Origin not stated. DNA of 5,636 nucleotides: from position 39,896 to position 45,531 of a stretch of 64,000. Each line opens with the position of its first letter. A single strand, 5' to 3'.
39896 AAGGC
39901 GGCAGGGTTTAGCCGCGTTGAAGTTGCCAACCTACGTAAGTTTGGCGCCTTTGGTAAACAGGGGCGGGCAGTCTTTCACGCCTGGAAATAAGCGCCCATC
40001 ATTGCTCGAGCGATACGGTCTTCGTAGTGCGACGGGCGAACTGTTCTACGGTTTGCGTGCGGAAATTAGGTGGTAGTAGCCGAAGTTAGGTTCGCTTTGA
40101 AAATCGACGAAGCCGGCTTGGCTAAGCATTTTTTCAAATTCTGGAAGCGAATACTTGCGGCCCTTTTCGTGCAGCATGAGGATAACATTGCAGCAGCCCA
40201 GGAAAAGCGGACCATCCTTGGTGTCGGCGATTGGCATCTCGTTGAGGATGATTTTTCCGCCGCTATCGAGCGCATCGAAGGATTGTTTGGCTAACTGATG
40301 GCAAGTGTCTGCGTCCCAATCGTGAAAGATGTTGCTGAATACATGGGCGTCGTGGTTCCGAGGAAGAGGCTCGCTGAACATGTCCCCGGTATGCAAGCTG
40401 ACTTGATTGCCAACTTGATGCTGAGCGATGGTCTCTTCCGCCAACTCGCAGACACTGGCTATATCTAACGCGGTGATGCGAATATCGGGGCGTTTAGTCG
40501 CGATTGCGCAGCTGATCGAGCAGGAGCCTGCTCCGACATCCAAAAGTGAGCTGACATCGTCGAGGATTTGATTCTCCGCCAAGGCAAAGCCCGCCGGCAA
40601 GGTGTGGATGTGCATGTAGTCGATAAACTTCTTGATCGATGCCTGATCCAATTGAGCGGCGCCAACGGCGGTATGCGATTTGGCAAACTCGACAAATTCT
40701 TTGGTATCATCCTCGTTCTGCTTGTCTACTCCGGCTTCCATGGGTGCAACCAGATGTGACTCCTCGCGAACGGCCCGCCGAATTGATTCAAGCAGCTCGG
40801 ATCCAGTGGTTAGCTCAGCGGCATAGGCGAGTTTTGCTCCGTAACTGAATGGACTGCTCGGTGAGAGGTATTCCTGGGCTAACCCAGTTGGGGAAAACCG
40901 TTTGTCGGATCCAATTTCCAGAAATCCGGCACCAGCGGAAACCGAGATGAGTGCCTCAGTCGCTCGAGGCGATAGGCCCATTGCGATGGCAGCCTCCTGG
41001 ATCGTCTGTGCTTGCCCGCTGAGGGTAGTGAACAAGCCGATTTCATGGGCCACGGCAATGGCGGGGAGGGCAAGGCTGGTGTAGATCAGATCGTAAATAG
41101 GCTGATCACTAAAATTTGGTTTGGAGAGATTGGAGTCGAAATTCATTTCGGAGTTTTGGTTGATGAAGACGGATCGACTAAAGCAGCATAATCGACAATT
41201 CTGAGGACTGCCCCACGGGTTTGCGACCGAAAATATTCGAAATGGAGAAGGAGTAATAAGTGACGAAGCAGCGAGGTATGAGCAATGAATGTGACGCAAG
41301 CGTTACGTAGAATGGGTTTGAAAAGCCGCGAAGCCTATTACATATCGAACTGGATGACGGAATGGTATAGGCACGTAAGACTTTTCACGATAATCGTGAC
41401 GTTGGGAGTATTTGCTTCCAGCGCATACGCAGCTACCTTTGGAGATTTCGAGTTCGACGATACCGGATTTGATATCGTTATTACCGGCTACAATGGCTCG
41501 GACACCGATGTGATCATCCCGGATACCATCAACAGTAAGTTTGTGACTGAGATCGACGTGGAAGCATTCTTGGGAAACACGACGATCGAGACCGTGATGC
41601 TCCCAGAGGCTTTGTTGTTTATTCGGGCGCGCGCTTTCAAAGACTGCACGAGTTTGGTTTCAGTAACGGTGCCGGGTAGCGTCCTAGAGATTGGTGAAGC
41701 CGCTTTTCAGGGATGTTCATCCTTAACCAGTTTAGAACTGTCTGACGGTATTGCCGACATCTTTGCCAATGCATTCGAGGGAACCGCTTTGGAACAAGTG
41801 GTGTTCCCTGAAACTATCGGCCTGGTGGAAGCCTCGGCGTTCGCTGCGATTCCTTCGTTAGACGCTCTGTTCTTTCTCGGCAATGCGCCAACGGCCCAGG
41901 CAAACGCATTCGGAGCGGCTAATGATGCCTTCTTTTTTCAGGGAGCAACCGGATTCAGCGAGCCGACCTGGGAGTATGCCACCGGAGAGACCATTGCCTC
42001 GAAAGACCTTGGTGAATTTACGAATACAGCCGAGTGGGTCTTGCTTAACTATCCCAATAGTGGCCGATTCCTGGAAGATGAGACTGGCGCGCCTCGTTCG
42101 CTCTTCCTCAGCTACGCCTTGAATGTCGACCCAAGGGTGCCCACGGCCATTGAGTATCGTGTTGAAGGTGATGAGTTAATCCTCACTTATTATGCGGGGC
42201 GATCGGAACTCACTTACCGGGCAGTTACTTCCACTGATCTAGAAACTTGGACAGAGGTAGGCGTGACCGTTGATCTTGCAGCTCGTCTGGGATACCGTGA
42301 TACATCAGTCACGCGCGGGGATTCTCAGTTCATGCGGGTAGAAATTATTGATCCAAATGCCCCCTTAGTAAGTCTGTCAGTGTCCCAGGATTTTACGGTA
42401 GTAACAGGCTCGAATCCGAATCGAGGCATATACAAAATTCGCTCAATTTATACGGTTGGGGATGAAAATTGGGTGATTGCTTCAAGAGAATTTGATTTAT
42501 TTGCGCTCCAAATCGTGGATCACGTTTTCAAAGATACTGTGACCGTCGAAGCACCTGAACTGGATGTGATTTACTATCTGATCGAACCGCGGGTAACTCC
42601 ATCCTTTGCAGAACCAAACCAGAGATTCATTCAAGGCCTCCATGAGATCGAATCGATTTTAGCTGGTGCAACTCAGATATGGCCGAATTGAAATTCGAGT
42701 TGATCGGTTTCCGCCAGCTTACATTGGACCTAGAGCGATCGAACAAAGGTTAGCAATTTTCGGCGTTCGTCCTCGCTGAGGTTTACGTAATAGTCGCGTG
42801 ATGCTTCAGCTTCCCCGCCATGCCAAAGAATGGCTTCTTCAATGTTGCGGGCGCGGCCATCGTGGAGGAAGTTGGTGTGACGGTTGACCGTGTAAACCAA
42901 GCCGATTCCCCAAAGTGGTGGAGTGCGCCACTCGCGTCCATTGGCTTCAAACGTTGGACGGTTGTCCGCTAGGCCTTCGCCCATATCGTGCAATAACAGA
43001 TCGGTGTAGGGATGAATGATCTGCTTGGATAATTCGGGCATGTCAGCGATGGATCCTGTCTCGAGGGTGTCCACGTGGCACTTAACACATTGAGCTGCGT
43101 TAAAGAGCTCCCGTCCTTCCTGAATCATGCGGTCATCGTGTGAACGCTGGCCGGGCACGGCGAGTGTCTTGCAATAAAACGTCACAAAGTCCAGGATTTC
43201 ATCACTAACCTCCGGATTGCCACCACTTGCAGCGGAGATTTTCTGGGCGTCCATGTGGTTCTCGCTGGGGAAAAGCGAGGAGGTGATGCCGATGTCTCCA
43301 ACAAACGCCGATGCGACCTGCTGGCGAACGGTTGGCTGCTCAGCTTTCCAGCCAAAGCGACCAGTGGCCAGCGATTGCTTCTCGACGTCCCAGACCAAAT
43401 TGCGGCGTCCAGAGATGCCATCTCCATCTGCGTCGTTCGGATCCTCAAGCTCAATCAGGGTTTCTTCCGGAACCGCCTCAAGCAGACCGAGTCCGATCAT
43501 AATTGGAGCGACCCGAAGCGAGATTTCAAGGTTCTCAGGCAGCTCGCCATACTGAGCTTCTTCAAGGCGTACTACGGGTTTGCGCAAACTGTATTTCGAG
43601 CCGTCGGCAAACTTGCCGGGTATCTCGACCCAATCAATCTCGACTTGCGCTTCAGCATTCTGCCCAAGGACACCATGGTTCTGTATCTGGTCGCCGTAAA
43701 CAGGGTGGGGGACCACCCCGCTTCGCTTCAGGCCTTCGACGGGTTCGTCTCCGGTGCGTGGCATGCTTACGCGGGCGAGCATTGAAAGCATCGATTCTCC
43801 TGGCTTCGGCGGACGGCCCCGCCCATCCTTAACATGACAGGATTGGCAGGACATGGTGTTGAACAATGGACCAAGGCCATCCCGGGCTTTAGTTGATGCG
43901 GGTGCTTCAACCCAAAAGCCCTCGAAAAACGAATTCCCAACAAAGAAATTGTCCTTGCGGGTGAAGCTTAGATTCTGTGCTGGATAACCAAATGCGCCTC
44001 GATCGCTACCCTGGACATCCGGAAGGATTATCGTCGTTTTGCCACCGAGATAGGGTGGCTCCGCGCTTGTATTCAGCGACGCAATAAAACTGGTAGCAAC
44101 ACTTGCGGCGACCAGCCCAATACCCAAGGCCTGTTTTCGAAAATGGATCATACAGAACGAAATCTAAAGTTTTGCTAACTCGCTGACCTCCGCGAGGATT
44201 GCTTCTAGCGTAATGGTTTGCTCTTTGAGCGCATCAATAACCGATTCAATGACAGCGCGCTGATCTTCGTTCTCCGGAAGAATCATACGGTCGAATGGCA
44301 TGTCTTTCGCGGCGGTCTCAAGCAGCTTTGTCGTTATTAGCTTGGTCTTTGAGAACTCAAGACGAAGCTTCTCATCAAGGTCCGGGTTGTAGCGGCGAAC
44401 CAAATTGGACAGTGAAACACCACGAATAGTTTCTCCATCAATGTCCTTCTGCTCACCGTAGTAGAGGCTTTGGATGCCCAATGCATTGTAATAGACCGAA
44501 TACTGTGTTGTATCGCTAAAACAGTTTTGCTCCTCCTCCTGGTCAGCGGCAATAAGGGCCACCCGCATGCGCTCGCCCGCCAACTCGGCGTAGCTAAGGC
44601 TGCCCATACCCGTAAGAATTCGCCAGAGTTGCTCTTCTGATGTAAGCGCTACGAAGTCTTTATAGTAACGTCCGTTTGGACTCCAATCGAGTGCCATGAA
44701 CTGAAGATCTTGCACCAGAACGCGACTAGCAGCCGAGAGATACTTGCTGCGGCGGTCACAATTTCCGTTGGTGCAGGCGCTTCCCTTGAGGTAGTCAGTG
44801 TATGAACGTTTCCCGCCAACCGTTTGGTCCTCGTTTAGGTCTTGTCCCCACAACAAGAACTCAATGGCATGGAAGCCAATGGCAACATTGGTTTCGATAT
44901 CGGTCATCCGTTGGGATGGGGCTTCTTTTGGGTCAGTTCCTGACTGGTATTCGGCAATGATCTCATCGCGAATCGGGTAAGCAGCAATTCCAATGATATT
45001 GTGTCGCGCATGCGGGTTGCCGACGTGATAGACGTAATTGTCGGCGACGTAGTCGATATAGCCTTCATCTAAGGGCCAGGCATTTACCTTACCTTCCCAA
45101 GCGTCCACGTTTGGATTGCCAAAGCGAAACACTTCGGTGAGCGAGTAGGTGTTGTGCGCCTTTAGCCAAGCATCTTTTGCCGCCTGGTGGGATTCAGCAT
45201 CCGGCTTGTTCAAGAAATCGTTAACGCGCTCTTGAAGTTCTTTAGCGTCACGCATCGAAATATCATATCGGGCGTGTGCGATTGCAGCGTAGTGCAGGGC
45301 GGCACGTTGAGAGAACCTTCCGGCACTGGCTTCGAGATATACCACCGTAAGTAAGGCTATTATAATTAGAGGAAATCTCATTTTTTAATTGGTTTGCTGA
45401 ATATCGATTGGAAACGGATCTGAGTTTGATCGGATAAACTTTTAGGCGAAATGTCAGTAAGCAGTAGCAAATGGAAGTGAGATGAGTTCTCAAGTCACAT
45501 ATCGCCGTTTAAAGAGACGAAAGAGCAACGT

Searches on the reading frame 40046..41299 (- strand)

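Call 11: search_protein_families(library=pfam, proteins=[window:40046-41299:-], max_evalue=0.001)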
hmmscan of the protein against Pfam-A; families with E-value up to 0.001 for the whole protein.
window:40046-41299:- (417 aa): 7 families
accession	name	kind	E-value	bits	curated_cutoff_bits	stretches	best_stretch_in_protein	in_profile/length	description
PF00891.24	Methyltransf_2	-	9.7e-31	107.2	22.3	1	213-397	27-209/210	O-methyltransferase domain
PF05175.20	MTS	-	2.5e-08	34.2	23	1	250-352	33-138/170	Methyltransferase small domain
PF13649.12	Methyltransf_25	-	6.2e-07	30.5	27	1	253-348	2-97/97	Methyltransferase domain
PF08242.18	Methyltransf_12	-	8e-07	30.2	30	1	253-350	1-98/98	Methyltransferase domain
PF08100.18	Dimerisation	-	2.3e-05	24.6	25.6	1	67-146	8-92/93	O-methyltransferase dimerisation domain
PF08241.18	Methyltransf_11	-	7.1e-05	23.8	21.2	1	253-352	1-95/95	Methyltransferase domain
PF13847.12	Methyltransf_31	-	0.00032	20.9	27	1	250-353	5-110/145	Methyltransferase domain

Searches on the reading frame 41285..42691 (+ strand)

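Call 11: search_protein_families(library=pfam, proteins=[window:41285-42691:+], max_evalue=0.001)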
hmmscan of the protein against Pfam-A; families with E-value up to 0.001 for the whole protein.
window:41285-42691:+ (468 aa): 1 family
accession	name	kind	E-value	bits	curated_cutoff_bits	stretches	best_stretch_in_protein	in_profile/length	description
PF13306.12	LRR_5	-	7.6e-21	74.8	27.7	1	87-189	22-123/127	BspA type Leucine rich repeat region (6 copies)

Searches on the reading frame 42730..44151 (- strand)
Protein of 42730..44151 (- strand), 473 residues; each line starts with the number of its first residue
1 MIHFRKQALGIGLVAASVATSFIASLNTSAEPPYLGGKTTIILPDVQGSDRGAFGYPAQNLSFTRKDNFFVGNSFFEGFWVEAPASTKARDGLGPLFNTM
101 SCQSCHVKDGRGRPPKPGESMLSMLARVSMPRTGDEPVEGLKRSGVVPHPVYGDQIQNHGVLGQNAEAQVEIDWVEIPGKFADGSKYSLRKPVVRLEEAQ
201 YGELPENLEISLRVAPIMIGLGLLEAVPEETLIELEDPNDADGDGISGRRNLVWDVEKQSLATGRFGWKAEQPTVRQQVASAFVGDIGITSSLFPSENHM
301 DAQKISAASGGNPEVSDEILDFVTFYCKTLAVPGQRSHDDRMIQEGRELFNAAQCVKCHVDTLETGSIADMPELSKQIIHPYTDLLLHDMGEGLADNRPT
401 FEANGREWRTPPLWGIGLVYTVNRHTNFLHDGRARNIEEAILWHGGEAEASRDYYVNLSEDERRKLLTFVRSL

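Call 11: search_protein_families(library=pfam, proteins=[window:42730-44151:-], max_evalue=0.001)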
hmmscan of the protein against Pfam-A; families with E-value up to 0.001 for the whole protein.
window:42730-44151:- (473 aa): 3 families
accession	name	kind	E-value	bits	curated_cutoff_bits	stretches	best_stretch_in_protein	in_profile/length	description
PF06537.16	DHOR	-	6.2e-95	319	22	1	36-473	8-499/499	Di-haem oxidoreductase, putative peroxidase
PF00034.26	Cytochrom_C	-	8.2e-08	33.9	21.3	0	344-473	2-89/90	Cytochrome c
PF13442.11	Cytochrome_CBB3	-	8.1e-05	23.3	27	0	343-365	3-20/68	Cytochrome C oxidase, cbb3-type, subunit III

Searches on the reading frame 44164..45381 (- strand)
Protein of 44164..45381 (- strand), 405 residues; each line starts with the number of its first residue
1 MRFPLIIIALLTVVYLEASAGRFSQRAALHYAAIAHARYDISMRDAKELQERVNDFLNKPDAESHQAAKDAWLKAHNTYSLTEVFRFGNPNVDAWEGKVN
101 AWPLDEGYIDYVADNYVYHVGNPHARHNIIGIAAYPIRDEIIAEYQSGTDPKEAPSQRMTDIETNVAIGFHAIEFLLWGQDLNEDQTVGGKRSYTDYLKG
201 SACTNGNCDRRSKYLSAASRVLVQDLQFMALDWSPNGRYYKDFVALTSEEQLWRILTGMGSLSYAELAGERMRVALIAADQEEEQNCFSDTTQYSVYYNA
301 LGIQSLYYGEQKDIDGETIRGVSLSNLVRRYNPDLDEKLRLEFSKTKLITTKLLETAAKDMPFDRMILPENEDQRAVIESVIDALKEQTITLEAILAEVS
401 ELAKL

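Call 11: search_protein_families(library=pfam, proteins=[window:44164-45381:-], max_evalue=0.001)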
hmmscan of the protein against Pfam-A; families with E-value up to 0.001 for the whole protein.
window:44164-45381:- (405 aa): 1 family
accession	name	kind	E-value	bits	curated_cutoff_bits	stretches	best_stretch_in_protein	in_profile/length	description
PF09375.15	Peptidase_M75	-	1.8e-67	228.4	23.5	1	35-391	1-287/288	Imelysin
